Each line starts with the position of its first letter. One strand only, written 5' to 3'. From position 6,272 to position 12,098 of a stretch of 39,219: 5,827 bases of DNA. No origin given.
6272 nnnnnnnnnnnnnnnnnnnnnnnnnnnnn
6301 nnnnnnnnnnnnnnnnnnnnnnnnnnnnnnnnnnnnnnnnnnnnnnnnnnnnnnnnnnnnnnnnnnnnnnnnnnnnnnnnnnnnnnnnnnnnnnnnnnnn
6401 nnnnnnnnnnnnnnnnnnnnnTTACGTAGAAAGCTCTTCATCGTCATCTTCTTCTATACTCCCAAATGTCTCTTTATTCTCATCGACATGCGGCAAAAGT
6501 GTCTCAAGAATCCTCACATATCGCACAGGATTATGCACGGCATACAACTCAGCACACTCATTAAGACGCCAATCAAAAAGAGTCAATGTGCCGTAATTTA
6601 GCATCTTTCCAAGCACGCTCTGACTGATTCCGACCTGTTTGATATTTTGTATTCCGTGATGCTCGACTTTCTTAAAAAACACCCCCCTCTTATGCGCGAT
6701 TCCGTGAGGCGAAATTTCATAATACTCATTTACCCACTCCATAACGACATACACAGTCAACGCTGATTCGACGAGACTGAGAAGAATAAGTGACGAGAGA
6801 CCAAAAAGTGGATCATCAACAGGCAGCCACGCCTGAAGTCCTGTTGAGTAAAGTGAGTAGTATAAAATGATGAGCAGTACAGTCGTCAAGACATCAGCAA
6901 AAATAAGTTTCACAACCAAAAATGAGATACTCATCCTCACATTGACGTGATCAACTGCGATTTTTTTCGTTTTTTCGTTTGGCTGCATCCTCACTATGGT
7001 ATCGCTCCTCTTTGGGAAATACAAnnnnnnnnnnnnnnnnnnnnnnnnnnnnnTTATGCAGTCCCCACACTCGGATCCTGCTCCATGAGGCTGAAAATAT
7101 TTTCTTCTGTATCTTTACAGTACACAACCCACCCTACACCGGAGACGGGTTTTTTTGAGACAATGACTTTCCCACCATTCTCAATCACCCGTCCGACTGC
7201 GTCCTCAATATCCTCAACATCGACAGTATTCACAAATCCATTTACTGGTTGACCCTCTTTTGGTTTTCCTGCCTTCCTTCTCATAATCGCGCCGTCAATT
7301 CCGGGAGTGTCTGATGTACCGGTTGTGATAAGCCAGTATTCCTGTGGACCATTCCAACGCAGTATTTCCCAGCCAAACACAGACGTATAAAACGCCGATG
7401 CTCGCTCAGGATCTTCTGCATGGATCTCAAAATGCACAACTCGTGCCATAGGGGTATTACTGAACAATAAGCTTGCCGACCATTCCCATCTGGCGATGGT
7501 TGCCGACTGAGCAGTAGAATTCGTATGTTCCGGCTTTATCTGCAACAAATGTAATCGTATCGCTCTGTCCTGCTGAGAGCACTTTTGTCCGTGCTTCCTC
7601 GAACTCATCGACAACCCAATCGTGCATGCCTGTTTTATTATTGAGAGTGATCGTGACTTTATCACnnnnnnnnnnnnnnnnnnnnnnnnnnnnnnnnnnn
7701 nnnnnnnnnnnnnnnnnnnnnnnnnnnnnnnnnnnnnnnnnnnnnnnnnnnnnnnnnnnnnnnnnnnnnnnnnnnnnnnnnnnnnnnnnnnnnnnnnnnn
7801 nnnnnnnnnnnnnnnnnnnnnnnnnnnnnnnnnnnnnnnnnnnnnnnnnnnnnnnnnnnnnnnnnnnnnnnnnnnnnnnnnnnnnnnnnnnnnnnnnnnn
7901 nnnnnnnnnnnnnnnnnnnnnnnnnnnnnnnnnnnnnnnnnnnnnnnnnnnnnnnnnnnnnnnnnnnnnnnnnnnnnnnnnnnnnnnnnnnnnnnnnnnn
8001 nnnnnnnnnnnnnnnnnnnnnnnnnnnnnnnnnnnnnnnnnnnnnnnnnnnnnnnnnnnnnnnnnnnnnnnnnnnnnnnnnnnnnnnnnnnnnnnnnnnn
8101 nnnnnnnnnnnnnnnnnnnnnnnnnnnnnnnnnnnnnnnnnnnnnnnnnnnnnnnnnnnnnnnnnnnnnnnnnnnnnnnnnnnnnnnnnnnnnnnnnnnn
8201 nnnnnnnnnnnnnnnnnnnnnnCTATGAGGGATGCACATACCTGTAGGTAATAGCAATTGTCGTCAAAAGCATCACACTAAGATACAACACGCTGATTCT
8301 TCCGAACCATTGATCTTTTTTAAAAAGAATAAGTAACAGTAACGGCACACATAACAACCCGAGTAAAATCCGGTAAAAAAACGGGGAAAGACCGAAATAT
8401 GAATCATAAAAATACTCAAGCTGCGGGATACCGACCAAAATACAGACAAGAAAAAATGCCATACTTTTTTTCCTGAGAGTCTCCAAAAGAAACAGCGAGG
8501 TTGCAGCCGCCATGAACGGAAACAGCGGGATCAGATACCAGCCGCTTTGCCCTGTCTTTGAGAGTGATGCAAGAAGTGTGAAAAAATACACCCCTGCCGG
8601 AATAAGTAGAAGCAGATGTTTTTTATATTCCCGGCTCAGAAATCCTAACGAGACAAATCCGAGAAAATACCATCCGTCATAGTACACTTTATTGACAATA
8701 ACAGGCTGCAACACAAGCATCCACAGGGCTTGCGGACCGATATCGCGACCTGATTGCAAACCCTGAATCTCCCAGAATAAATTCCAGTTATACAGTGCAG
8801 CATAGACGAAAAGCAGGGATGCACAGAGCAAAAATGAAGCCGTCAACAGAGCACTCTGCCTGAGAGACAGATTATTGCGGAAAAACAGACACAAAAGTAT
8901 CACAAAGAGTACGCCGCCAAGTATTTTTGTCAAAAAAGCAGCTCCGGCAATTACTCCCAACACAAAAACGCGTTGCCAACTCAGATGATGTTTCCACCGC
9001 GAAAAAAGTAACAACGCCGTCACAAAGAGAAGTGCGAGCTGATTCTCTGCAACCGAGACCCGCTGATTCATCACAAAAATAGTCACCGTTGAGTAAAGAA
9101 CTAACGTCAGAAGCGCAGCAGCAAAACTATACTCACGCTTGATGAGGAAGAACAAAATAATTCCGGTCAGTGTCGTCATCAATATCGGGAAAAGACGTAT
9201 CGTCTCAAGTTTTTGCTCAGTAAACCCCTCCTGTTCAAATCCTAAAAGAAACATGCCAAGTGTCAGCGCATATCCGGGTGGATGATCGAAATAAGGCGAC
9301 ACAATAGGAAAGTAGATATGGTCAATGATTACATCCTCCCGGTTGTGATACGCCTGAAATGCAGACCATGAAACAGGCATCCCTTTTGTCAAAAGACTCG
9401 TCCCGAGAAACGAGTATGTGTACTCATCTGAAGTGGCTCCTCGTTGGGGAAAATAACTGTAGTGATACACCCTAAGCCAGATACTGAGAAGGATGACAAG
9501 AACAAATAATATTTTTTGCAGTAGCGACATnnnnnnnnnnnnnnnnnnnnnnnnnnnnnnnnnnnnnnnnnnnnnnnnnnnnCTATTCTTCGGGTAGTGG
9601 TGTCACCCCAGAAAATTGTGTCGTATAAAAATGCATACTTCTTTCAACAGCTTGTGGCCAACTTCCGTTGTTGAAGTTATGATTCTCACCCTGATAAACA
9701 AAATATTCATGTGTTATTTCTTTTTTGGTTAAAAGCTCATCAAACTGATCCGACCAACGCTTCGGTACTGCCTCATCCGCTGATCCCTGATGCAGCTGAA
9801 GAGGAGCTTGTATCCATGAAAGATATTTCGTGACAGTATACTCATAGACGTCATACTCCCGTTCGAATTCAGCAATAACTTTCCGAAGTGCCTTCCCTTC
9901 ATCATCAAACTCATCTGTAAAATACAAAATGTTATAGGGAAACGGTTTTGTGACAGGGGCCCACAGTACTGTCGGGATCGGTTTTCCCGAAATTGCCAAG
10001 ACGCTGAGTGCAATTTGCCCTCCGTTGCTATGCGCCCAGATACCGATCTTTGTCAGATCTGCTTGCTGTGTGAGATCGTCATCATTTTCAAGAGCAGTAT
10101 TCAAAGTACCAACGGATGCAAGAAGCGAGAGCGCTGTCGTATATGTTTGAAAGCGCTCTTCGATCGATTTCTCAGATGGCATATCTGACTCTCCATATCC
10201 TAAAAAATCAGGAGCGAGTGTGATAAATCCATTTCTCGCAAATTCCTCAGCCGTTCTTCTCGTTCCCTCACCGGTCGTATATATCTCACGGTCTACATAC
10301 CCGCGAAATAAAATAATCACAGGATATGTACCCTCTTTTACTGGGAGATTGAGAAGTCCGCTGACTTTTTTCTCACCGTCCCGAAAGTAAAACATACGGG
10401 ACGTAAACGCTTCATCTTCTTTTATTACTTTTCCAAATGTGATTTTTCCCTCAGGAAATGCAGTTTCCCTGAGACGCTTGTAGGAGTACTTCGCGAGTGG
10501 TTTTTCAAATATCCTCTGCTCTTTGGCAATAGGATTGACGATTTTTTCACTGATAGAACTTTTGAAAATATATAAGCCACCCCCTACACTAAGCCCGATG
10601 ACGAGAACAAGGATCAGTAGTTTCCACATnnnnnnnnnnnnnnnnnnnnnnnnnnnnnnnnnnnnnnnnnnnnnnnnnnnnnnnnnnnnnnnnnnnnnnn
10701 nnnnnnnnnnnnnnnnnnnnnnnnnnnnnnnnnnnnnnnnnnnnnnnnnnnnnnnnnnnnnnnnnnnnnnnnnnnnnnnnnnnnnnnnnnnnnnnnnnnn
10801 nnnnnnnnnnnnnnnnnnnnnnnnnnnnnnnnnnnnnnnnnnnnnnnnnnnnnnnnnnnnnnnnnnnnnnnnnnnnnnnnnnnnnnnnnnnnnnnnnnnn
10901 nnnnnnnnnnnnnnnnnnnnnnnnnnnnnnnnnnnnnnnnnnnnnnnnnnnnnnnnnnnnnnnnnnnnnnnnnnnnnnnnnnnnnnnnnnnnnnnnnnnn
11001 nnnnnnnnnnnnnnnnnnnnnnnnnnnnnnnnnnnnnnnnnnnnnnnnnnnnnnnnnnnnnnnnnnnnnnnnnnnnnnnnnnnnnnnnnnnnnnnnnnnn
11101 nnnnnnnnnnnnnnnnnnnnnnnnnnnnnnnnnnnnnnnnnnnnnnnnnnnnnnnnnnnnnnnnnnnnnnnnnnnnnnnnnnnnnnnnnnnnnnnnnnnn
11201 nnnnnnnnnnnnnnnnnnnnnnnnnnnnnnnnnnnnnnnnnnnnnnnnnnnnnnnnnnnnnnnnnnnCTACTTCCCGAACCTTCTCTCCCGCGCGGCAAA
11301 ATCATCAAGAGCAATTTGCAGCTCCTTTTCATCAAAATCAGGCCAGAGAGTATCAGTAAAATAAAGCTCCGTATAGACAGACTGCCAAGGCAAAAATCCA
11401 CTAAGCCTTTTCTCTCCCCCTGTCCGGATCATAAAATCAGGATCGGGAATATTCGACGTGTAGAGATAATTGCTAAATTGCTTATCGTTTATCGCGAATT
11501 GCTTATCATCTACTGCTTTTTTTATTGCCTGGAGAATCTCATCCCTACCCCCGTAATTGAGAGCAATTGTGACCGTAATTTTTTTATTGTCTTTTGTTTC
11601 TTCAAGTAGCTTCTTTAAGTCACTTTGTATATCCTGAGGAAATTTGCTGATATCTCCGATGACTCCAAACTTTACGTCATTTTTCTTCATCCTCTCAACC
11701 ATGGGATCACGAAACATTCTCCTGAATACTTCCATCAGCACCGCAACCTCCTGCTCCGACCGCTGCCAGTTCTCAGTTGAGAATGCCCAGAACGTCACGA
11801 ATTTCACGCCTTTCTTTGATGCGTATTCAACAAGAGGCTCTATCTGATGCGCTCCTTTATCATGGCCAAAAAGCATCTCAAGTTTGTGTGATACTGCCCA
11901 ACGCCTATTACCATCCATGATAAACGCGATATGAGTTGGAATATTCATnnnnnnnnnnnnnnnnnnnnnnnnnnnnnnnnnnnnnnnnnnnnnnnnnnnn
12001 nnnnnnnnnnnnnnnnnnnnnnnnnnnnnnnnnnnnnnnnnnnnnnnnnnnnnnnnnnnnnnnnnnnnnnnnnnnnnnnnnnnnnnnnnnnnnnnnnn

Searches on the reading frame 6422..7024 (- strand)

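Call 40: search_protein_families(library=pfam, proteins=[window:6422-7024:-])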
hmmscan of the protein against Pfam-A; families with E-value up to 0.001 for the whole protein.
window:6422-7024:- (200 aa): 1 family
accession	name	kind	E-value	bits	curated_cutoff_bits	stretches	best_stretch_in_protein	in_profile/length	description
PF03703.20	bPH_2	-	1.1e-05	26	22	1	102-149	6-53/78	Bacterial PH domain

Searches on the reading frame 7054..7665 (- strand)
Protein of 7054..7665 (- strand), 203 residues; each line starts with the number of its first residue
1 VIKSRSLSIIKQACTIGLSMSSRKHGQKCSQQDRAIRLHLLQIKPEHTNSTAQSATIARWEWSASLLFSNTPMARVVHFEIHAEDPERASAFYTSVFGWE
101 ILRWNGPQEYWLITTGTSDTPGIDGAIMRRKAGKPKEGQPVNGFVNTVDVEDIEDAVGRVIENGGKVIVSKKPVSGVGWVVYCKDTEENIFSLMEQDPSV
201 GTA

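Call 40: search_protein_families(library=pfam, proteins=[window:7054-7665:-])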
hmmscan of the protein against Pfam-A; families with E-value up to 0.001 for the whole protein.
window:7054-7665:- (203 aa): 3 families
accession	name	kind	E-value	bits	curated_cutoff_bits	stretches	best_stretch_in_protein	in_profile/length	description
PF22677.2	Ble-like_N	-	3e-09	36.9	24.5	1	75-114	1-39/41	Bleomycin resistance protein-like N-terminal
PF00903.31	Glyoxalase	-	4.5e-08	33.9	20.6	1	75-189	1-117/121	Glyoxalase/Bleomycin resistance protein/Dioxygenase superfamily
PF18029.7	Glyoxalase_6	-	0.00012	23.1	23.6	1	81-193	4-105/106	Glyoxalase-like domain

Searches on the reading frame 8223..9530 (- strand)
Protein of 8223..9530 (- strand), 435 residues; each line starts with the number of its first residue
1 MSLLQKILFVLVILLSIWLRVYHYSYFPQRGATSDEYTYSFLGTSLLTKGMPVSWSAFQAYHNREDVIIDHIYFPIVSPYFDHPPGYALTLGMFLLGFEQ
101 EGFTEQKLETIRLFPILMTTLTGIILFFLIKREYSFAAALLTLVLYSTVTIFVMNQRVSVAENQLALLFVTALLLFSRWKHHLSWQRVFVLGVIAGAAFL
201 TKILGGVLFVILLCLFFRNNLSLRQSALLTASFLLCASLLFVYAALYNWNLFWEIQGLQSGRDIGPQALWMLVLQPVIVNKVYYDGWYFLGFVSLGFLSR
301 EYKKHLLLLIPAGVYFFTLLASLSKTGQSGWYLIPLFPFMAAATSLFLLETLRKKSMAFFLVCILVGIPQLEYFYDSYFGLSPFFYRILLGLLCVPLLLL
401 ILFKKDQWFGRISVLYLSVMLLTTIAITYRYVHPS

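Call 6: search_protein_families(library=pfam, proteins=[window:8223-9530:-])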
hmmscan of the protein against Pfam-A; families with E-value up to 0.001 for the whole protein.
window:8223-9530:- (435 aa): 1 family
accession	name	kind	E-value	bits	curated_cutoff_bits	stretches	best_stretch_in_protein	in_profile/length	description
PF13231.12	PMT_2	-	3.1e-12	47.4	26.1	1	82-236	1-150/160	Dolichyl-phosphate-mannose-protein mannosyltransferase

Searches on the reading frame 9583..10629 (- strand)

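Call 6: search_protein_families(library=pfam, proteins=[window:9583-10629:-])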
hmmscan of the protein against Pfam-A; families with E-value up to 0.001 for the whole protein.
window:9583-10629:- (348 aa): 6 families
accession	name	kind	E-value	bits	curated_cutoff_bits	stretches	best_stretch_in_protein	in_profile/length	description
PF01738.24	DLH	-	3.6e-11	43.5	21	1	273-325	142-194/217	Dienelactone hydrolase family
PF00561.26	Abhydrolase_1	-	2e-08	34.7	25.8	1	103-215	1-91/245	alpha/beta hydrolase fold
PF12146.15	Hydrolase_4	-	3.9e-07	30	27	1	125-232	22-116/239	Serine aminopeptidase, S33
PF07224.18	Chlorophyllase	-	2.4e-06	27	26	1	92-210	32-133/301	Chlorophyllase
PF00326.27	Peptidase_S9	-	2.7e-06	27.5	22.6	1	189-339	60-210/213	Prolyl oligopeptidase family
PF12697.13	Abhydrolase_6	-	0.00037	21.7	26.3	1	131-279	24-150/217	Alpha/beta hydrolase family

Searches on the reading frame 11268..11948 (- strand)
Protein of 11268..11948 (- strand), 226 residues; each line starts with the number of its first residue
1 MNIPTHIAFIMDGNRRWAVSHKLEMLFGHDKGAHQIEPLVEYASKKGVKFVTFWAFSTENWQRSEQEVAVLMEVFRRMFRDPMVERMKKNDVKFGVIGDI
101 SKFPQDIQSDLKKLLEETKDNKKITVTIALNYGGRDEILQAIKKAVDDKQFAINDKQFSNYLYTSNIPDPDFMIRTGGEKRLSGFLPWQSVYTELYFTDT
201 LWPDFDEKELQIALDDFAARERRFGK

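Call 5: search_protein_families(library=pfam, proteins=[window:11268-11948:-])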
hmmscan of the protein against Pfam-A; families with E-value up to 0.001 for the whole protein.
window:11268-11948:- (226 aa): 1 family
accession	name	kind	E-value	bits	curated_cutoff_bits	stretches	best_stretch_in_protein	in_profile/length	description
PF01255.24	Prenyltransf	-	7.5e-81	271.3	27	1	10-225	1-219/219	Putative undecaprenyl diphosphate synthase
